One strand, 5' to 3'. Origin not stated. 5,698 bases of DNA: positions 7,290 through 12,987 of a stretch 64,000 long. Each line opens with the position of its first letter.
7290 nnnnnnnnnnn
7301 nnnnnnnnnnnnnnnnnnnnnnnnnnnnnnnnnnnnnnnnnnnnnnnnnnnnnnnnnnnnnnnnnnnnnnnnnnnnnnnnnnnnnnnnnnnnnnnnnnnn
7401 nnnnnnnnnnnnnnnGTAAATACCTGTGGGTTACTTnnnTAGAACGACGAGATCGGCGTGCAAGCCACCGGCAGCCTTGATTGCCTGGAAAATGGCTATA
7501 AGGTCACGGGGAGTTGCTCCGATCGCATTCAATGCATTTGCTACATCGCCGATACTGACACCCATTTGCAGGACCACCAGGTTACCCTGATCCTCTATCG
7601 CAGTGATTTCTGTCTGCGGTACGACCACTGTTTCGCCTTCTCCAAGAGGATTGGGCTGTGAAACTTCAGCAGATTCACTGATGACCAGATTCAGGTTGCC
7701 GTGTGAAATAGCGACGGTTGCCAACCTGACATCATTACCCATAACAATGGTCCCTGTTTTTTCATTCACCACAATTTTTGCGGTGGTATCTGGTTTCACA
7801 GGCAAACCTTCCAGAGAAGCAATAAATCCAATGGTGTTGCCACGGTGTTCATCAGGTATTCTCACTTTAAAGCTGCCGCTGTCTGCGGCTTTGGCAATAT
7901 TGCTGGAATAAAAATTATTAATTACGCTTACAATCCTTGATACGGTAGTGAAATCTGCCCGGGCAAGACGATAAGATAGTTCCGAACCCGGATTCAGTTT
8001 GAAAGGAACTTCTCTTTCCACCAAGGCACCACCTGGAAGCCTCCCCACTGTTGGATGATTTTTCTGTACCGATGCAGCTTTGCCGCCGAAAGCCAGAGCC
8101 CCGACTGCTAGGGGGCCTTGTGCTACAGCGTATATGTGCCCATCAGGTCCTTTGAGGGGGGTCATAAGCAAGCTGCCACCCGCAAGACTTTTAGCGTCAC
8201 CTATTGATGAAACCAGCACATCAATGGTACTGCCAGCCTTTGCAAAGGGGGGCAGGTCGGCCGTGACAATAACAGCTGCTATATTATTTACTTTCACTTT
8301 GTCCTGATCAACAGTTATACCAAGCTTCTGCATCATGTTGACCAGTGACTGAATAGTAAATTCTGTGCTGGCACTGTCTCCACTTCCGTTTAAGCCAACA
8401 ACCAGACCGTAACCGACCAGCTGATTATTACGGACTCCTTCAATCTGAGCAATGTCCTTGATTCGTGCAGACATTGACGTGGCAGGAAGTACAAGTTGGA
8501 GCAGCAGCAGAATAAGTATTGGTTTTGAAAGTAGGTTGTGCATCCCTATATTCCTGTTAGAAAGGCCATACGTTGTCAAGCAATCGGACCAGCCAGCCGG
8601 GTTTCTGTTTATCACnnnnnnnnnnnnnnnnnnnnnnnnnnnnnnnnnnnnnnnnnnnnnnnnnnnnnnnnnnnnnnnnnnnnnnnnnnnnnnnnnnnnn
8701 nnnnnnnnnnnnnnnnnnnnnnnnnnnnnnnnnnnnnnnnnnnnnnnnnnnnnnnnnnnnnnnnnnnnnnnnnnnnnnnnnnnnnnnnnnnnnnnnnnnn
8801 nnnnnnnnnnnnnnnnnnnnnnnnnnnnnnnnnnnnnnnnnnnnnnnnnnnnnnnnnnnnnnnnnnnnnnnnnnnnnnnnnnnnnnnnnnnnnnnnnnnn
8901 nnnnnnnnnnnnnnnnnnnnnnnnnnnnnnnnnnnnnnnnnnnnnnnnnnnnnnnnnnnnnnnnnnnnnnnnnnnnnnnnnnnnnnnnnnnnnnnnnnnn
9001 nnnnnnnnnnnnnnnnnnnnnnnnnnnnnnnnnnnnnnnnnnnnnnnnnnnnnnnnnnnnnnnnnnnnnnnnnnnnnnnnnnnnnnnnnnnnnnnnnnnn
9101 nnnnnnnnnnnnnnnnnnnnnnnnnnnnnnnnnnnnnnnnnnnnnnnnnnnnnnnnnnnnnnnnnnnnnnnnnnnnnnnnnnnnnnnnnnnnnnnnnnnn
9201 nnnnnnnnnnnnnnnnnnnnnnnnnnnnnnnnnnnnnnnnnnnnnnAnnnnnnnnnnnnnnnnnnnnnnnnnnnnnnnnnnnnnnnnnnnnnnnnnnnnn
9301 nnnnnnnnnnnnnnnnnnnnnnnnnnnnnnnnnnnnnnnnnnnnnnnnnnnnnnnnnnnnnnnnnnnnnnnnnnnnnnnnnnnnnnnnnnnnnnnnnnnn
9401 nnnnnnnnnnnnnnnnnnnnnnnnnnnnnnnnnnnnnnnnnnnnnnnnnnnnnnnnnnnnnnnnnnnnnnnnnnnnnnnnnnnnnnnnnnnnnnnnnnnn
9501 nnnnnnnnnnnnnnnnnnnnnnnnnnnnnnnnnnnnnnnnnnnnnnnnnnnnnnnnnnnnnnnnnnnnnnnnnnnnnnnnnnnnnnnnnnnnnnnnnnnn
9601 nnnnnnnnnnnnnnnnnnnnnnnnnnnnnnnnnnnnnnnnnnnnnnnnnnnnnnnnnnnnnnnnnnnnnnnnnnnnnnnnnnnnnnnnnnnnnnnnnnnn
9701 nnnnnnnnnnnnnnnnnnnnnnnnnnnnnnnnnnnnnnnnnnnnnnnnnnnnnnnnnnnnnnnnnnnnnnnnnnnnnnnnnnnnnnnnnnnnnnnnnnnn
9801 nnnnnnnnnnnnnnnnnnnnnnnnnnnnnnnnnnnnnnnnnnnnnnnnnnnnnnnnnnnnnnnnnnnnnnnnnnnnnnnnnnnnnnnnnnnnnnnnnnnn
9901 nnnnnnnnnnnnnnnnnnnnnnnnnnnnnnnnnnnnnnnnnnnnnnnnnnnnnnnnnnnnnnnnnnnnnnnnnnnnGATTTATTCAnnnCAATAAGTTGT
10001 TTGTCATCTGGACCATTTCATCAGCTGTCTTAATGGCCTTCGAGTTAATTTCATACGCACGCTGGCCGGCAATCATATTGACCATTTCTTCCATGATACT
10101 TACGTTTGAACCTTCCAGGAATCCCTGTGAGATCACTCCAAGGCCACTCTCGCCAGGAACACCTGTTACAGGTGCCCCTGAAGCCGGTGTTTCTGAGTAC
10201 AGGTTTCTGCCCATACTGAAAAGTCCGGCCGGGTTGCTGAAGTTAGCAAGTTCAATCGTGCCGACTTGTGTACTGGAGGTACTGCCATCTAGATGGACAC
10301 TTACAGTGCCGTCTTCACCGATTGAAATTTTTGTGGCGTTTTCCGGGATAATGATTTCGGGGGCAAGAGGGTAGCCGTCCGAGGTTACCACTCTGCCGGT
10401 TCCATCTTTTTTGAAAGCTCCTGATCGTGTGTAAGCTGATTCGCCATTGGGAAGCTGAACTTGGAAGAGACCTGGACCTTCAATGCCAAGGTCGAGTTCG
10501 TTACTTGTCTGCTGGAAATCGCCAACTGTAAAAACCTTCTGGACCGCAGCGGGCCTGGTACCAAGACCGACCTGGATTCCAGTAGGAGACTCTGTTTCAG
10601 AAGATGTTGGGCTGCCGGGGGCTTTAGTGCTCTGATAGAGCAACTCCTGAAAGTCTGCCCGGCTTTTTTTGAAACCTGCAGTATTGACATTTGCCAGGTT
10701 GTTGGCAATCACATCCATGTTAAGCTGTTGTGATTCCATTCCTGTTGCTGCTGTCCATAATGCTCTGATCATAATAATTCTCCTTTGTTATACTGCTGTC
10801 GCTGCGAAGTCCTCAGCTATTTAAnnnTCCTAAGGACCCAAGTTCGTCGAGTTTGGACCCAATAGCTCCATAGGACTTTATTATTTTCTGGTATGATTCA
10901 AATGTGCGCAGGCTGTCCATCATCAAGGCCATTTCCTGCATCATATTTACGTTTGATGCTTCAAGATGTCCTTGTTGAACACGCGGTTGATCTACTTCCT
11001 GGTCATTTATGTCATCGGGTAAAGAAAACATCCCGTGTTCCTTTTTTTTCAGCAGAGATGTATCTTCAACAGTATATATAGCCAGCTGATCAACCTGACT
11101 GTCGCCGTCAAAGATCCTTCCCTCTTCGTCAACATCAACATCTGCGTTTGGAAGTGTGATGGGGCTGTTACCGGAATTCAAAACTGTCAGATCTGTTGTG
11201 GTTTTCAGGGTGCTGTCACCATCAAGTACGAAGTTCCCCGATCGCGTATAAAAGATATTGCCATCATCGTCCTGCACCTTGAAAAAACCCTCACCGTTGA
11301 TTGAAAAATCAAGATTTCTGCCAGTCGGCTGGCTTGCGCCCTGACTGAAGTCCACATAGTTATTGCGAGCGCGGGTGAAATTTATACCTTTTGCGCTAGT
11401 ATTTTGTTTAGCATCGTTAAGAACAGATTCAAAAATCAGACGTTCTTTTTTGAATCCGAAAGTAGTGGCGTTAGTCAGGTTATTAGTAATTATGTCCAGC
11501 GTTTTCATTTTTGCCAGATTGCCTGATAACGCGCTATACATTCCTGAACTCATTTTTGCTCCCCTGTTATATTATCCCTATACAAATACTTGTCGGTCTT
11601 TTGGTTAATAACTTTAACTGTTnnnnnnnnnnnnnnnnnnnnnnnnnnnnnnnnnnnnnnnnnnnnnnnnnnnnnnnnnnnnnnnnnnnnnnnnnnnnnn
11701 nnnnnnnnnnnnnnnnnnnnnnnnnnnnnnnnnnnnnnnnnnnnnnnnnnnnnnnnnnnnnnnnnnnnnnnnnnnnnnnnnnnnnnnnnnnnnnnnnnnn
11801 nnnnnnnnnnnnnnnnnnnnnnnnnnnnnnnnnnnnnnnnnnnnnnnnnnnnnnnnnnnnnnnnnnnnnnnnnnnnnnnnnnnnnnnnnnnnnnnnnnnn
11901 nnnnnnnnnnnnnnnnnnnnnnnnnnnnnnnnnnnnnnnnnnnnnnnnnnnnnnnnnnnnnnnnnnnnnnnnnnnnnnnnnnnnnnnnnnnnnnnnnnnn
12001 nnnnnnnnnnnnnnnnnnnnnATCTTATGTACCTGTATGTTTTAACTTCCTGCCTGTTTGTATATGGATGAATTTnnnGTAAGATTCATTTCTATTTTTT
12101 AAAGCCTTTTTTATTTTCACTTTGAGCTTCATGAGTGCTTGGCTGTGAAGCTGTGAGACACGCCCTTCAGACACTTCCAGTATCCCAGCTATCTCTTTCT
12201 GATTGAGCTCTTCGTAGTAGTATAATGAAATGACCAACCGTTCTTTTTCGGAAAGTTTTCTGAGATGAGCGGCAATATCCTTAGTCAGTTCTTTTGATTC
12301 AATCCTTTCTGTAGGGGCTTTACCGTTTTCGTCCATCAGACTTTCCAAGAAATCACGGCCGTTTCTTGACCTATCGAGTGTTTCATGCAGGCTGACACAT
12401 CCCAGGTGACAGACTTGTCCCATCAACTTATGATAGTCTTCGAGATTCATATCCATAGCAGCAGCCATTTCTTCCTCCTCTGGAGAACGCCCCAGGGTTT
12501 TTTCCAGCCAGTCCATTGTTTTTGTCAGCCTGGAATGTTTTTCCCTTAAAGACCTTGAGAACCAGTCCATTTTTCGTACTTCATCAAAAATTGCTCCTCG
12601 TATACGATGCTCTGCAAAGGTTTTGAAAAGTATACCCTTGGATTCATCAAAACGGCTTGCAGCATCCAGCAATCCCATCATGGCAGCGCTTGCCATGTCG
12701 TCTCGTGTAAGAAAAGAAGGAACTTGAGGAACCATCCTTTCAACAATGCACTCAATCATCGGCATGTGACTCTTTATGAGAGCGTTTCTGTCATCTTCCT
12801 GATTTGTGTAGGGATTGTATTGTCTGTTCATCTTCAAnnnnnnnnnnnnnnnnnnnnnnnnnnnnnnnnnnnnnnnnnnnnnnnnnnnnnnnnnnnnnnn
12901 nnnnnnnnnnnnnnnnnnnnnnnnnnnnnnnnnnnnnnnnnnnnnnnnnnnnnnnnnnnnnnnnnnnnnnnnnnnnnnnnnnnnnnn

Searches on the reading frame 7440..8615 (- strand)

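Call 39: search_protein_families(library=pfam, proteins=[window:7440-8615:-], max_evalue=0.00001)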
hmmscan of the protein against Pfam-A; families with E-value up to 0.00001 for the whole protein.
window:7440-8615:- (392 aa): 1 family
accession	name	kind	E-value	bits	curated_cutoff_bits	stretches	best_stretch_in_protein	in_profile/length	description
PF02119.21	FlgI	-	2e-140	468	25.3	1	51-391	1-343/343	Flagellar P-ring protein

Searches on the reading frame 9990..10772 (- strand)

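Call 39: search_protein_families(library=pfam, proteins=[window:9990-10772:-], max_evalue=0.00001)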
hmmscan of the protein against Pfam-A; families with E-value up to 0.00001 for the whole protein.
window:9990-10772:- (261 aa): 3 families
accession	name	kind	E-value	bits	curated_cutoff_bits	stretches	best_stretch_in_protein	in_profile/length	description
PF22692.1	LlgE_F_G_D1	-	1.2e-25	89.9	27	1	97-159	2-64/64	Flagellar hook protein FlgE/F/G D1 domain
PF06429.18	Flg_bbr_C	-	8.2e-22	76.9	23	1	216-260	2-46/46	Flagellar basal body rod FlgEFG protein C-terminal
PF00460.25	Flg_bb_rod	-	1.1e-10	41.6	20.7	1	7-35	3-31/31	Flagella basal body rod protein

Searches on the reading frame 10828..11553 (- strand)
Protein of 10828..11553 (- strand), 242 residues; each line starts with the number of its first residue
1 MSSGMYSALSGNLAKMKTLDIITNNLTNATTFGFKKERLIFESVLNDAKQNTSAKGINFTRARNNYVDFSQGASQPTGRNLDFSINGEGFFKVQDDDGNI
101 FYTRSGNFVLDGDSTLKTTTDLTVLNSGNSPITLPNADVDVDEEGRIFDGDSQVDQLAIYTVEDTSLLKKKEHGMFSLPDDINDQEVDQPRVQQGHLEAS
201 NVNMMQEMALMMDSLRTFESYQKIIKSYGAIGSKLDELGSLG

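Call 39: search_protein_families(library=pfam, proteins=[window:10828-11553:-], max_evalue=0.00001)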
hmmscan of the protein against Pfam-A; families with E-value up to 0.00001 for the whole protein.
window:10828-11553:- (242 aa): 2 families
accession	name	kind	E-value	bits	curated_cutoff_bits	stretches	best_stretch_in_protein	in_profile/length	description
PF22692.1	LlgE_F_G_D1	-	2e-14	54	27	1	85-147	2-62/64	Flagellar hook protein FlgE/F/G D1 domain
PF06429.18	Flg_bbr_C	-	4.8e-12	45.6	23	1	193-228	1-36/46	Flagellar basal body rod FlgEFG protein C-terminal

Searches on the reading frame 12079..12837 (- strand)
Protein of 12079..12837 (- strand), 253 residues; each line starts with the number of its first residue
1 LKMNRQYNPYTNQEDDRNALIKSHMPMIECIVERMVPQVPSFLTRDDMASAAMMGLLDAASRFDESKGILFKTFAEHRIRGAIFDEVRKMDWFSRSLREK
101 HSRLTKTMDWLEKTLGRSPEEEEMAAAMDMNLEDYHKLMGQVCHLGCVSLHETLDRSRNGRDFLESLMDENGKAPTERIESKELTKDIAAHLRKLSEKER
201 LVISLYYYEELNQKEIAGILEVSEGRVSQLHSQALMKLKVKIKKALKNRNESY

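Call 39: search_protein_families(library=pfam, proteins=[window:12079-12837:-], max_evalue=0.00001)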
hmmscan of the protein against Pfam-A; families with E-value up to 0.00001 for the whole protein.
window:12079-12837:- (253 aa): 4 families
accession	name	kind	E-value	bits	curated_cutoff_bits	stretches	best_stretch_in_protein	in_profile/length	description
PF04545.22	Sigma70_r4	-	2.9e-18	65.6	24.1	1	192-239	2-49/50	Sigma-70, region 4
PF08281.18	Sigma70_r4_2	-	1.2e-10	41.3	25.7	1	192-238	8-54/54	Sigma-70, region 4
PF04542.20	Sigma70_r2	-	1.4e-10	41.3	24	1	20-92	1-70/71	Sigma-70 region 2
PF04539.22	Sigma70_r3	-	9.1e-09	35.7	25.3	1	99-141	1-43/78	Sigma-70 region 3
